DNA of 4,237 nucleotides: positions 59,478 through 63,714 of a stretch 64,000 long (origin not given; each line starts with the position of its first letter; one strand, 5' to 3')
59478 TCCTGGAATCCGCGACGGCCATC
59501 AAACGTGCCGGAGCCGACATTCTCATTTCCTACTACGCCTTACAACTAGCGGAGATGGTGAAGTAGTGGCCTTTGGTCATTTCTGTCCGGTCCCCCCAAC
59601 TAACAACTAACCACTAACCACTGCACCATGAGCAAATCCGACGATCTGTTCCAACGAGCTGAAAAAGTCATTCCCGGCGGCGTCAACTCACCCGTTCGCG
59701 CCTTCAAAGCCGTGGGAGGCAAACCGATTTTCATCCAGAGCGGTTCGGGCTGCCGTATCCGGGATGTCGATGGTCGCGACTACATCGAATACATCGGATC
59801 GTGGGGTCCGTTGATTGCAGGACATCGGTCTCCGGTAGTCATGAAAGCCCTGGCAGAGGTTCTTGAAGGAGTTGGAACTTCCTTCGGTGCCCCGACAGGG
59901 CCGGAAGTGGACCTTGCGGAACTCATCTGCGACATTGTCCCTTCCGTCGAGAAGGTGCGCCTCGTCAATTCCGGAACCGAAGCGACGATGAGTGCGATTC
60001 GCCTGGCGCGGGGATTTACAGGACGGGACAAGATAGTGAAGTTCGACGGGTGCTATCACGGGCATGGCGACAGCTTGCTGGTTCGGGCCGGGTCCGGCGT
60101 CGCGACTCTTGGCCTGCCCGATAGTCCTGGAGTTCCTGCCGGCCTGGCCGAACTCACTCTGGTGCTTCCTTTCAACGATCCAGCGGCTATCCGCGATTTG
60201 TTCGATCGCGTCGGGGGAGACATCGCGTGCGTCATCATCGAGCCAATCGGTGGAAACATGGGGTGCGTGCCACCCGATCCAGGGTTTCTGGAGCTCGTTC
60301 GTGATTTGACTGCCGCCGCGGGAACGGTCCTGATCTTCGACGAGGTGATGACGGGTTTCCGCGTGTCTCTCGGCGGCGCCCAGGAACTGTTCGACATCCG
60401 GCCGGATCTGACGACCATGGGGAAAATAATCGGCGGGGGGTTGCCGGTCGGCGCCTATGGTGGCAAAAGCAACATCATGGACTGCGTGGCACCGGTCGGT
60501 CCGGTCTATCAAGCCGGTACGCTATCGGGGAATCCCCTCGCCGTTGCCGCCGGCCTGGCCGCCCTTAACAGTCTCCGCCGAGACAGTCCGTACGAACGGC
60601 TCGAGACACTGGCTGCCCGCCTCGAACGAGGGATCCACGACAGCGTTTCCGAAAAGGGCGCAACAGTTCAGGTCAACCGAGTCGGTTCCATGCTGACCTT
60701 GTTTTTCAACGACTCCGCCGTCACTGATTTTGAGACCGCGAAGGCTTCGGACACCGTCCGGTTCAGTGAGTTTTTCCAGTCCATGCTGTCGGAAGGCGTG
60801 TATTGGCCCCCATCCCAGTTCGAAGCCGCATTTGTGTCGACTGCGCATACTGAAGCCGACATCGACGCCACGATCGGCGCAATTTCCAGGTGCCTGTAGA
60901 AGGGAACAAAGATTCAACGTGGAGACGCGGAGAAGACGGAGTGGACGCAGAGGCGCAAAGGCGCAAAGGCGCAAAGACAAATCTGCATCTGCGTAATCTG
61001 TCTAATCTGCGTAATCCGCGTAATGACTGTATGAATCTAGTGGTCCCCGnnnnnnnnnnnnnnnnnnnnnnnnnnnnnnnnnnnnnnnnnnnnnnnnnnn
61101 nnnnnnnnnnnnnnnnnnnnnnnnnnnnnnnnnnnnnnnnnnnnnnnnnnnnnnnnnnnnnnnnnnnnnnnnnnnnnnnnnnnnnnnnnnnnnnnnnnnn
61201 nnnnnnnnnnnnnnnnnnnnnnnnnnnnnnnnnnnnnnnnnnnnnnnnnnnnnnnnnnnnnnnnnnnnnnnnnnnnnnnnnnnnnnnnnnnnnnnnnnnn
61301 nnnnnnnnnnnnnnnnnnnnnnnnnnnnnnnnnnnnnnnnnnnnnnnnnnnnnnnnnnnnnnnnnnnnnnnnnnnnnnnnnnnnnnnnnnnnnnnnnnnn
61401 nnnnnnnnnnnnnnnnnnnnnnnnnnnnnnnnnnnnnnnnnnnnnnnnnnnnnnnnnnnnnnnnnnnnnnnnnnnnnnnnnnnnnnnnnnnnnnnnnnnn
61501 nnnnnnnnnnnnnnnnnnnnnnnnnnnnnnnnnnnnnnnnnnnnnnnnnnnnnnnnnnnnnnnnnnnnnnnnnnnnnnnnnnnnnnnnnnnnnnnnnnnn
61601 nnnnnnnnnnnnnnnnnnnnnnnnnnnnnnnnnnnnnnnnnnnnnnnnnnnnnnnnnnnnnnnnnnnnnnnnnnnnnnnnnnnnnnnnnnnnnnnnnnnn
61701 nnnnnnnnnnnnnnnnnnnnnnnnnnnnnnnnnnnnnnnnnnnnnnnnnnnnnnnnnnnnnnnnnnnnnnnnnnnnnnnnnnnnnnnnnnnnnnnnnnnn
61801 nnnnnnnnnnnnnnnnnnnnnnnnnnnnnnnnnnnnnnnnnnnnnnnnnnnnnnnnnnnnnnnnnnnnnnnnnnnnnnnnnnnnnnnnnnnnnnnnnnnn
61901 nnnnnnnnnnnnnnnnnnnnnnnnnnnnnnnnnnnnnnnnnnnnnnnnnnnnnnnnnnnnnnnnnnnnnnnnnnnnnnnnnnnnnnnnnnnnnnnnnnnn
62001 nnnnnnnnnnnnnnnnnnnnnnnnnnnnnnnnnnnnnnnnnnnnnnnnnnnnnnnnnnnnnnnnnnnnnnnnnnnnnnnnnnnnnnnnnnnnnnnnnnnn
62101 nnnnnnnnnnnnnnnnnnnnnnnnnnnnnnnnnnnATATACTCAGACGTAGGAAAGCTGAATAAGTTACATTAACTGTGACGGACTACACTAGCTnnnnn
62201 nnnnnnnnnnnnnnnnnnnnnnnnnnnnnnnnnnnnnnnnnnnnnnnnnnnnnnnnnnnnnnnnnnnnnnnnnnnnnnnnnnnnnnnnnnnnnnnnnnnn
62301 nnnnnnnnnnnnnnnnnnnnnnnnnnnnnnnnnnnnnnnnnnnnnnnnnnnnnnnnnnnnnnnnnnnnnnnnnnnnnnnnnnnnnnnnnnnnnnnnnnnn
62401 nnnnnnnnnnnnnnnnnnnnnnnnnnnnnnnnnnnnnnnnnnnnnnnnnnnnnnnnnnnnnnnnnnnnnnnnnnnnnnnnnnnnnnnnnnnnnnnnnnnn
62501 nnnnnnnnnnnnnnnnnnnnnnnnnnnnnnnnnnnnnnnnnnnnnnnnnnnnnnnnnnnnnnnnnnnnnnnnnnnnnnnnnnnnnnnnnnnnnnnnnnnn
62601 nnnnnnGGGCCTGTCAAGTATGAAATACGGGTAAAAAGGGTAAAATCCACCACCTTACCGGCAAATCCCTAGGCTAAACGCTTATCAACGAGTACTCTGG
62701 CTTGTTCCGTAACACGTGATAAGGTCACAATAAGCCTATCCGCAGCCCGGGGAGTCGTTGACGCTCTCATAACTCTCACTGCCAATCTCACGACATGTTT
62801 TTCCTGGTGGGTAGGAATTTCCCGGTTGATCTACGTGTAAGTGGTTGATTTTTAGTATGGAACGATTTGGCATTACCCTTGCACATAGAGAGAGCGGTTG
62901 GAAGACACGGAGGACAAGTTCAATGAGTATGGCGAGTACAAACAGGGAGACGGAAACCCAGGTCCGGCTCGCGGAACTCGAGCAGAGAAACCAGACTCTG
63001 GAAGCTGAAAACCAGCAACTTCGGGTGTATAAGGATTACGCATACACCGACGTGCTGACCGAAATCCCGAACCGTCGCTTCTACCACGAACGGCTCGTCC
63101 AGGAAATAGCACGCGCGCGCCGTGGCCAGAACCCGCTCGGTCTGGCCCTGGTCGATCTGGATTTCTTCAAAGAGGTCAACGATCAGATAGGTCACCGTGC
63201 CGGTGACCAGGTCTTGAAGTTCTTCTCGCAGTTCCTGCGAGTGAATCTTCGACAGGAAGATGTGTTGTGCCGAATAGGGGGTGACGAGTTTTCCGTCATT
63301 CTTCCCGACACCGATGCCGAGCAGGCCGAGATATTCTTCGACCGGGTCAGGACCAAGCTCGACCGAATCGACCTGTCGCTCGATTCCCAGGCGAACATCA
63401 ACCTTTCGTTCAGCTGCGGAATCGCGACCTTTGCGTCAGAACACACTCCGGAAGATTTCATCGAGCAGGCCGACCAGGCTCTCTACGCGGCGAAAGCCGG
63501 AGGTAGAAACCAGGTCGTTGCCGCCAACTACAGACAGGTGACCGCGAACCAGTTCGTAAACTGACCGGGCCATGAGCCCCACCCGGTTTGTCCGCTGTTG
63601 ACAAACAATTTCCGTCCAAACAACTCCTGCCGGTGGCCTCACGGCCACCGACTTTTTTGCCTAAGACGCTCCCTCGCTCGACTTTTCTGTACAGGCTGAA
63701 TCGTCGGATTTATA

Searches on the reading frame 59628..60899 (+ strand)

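Call 18: search_protein_families(library=ncbifam, proteins=[window:59628-60899:+], max_evalue=0.001)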
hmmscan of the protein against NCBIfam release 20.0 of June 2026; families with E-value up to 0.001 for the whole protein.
window:59628-60899:+ (423 aa): 68 families (the best 25 are shown)
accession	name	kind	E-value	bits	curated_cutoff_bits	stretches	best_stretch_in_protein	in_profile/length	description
NF000818.0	PRK00062.1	subfamily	1.1e-196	653.7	398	1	1-422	3-423/429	glutamate-1-semialdehyde 2,1-aminomutase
TIGR00713.1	hemL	equivalog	1.4e-187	623.6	527.3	1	3-422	1-419/423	glutamate-1-semialdehyde 2,1-aminomutase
NF009055.0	PRK12389.1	equivalog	2.6e-160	533.8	637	1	2-421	4-423/431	glutamate-1-semialdehyde 2,1-aminomutase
NF001864.0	PRK00615.1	equivalog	3.2e-114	381.8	706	1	3-415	6-418/433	glutamate-1-semialdehyde aminotransferase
NF041362.1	GntE_guanitoxin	equivalog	1.7e-100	336.5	525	1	1-416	5-426/426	guanitoxin biosynthesis PLP-dependent transaminase GntE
NF004856.0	PRK06209.1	equivalog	4.6e-65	219.9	486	1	2-422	9-412/450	glutamate-1-semialdehyde 2,1-aminomutase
NF005453.0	PRK07046.1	subfamily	3.5e-59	200.6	425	1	6-423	32-448/453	transaminase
TIGR00700.1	GABAtrnsam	equivalog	7.5e-50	169.7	506.65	2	187-374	184-371/420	4-aminobutyrate--2-oxoglutarate transaminase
TIGR00707.1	argD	subfamily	9.6e-48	162.9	410.05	1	29-368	6-337/381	acetylornithine/succinylornithine family transaminase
NF002874.0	PRK03244.1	equivalog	6.7e-47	160.1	457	1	30-362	23-343/399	acetylornithine transaminase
NF005985.0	PRK08088.1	equivalog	4.2e-45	154.2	713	1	3-373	3-373/426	4-aminobutyrate--2-oxoglutarate transaminase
NF005993.0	PRK08117.1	subfamily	7.9e-45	153.2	574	2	196-363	205-370/433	aspartate aminotransferase family protein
NF049976.1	AmadipTransam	equivalog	1.5e-42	146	650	2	198-364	190-356/416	2-aminoadipate transaminase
NF005692.0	PRK07495.1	equivalog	1.7e-42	145.5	724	1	34-380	24-377/425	4-aminobutyrate--2-oxoglutarate transaminase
NF004714.0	PRK06058.1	subfamily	6.6e-42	143.7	639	2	187-364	211-387/447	4-aminobutyrate--2-oxoglutarate transaminase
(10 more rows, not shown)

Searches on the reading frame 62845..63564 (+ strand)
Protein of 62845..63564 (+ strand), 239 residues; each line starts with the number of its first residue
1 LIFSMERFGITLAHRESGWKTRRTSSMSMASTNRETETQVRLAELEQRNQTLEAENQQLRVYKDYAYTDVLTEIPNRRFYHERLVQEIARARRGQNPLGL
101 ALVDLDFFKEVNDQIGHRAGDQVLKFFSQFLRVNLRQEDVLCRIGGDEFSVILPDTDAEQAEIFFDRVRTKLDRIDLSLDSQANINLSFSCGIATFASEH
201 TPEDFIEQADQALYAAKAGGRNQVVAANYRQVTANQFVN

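Call 18: search_protein_families(library=ncbifam, proteins=[window:62845-63564:+], max_evalue=0.001)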
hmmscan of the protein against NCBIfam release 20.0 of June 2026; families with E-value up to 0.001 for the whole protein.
window:62845-63564:+ (239 aa): 22 families
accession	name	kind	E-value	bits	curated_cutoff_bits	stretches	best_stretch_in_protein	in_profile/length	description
TIGR00254.1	GGDEF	domain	1.9e-48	164.3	37.4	1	64-227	3-167/168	diguanylate cyclase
NF038266.1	diguan_SiaD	equivalog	7.1e-47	159.9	290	1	34-224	67-252/252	biofilm regulation diguanylate cyclase SiaD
NF007135.0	PRK09581.1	equivalog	1.7e-46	159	474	1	47-227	273-455/457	PleD family two-component system response regulator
NF047654.1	DiguCycDgcRLepto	equivalog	4.7e-44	150.5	500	1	62-225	129-294/295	diguanylate cyclase DgcR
NF007423.1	PRK09966.1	equivalog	6.2e-44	150.4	325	1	42-217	218-390/390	diguanylate cyclase DgcN/YfiN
NF007380.0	PRK09894.1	equivalog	1.1e-42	146.4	256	1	43-232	104-292/296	diguanylate cyclase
NF051473.1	DigCycDgcsShew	equivalog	2.4e-40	138.8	400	1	63-223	132-287/291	diguanylate cyclase DgcS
NF041606.1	dguan_cyc_DgcA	equivalog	3.3e-34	118.4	370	1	64-227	176-339/340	diguanylate cyclase DgcA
NF007298.0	PRK09776.1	equivalog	4.8e-34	117.5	1135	1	63-231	681-849/1111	diguanylate cyclase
NF011955.1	PRK15426.1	equivalog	1.7e-33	115.6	408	1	65-227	397-561/564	cellulose biosynthesis regulator diguanylate cyclase DgcQ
NF045675.1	PhdiestaseDibA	equivalog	1.1e-30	106.6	980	1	64-224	201-361/623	phosphodiesterase DibA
NF007599.0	PRK10245.1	equivalog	1.1e-29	103.1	402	1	64-225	208-368/371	diguanylate cyclase AdrA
NF007474.0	PRK10060.1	equivalog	3e-27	95.1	782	1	58-224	230-392/663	cyclic di-GMP phosphodiesterase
NF047872.1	GGDEF_GdpS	equivalog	5.3e-27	94.9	400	1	59-226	180-349/355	GGDEF domain-containing protein GdpS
NF040885.1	diguan_DgcJ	equivalog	6.1e-27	94.6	500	1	67-221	342-490/493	diguanylate cyclase DgcJ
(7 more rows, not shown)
